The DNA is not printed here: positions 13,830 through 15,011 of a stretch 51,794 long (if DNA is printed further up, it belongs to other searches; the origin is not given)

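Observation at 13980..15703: Paralogous pro-peptide-like proteins: anionic (E-x)n blocks ending in EEFF alternate with cationic amphipathic helices and GxxxG glycine zippers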

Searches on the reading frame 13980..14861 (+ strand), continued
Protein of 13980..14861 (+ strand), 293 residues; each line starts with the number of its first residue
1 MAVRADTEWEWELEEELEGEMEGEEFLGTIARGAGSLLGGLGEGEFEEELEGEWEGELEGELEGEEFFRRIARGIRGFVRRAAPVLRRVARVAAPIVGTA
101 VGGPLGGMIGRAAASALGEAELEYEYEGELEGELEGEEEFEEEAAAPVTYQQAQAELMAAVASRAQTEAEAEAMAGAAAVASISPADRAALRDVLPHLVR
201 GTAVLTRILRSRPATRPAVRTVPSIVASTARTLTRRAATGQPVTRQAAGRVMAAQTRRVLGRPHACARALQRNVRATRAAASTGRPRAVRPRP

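Call 75: search_protein_families(library=pfam, proteins=[P0366, P0356, P0327, P0270, P0315, P0252, P0264, P0299, P0285, P0338], max_evalue=0.01)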
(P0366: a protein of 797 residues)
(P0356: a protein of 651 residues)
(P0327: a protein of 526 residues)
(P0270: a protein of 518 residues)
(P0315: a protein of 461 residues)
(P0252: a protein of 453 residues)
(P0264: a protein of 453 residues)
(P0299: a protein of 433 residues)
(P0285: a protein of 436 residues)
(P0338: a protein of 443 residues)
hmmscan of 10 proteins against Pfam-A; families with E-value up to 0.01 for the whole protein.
P0366 (797 aa): 0 families

P0356 (651 aa): 0 families

P0327 (526 aa): 0 families

P0270 (518 aa): 0 families

P0315 (461 aa): 0 families

P0252 (453 aa): 0 families

P0264 (453 aa): 0 families

P0299 (433 aa): 0 families

P0285 (436 aa): 0 families

P0338 (443 aa): 0 families

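Call 90: search_protein_families(library=ncbifam, proteins=[L005:16797-18215:+], max_evalue=0.001)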
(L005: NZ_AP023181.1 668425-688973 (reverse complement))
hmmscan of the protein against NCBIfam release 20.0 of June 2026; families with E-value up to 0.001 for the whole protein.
L005:16797-18215:+ (472 aa): 42 families (the best 25 are shown)
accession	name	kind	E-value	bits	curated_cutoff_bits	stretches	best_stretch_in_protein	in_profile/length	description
NF006053.0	PRK08201.1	equivalog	2.3e-137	458.6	441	1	3-454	3-454/458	dipeptidase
NF006579.0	PRK09104.1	subfamily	4e-132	441.5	327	1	2-455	6-464/465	hypothetical protein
NF005914.0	PRK07907.1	subfamily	3.6e-90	303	300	1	5-455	9-455/456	hypothetical protein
NF005034.0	PRK06446.1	subfamily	4.1e-84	282.9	369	1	17-451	5-431/436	hypothetical protein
NF005478.0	PRK07079.1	subfamily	8.3e-64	216.2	330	1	11-457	14-458/469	hypothetical protein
TIGR01910.1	DapE-ArgE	subfamily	3.8e-26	92.2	217.6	1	18-239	2-215/373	ArgE/DapE family deacylase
NF009557.0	PRK13009.1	equivalog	6.2e-23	81.5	284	1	20-237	9-216/377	succinyl-diaminopimelate desuccinylase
NF006399.0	PRK08651.1-2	equivalog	9.3e-23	80.9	381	1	22-184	12-169/405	succinyl-diaminopimelate desuccinylase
NF005913.0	PRK07906.1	subfamily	2.4e-19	69.3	382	1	11-171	12-172/442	hypothetical protein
TIGR01246.1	dapE_proteo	equivalog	1.6e-18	66.9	361.8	1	75-210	53-188/370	succinyl-diaminopimelate desuccinylase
NF006400.0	PRK08651.1-3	equivalog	2.6e-18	66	374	1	74-209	78-207/410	succinyl-diaminopimelate desuccinylase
NF005710.0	PRK07522.1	subfamily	7.4e-18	64.9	412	1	11-246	5-226/391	acetylornithine deacetylase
NF010589.0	PRK13983.1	equivalog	2.7e-17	62.8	333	1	3-173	3-180/409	M20 family metallo-hydrolase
NF006596.0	PRK09133.1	subfamily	1.5e-16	60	349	1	11-179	35-202/474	hypothetical protein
TIGR01892.1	AcOrn-deacetyl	equivalog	2.1e-14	53.4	297.7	1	20-208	3-178/365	acetylornithine deacetylase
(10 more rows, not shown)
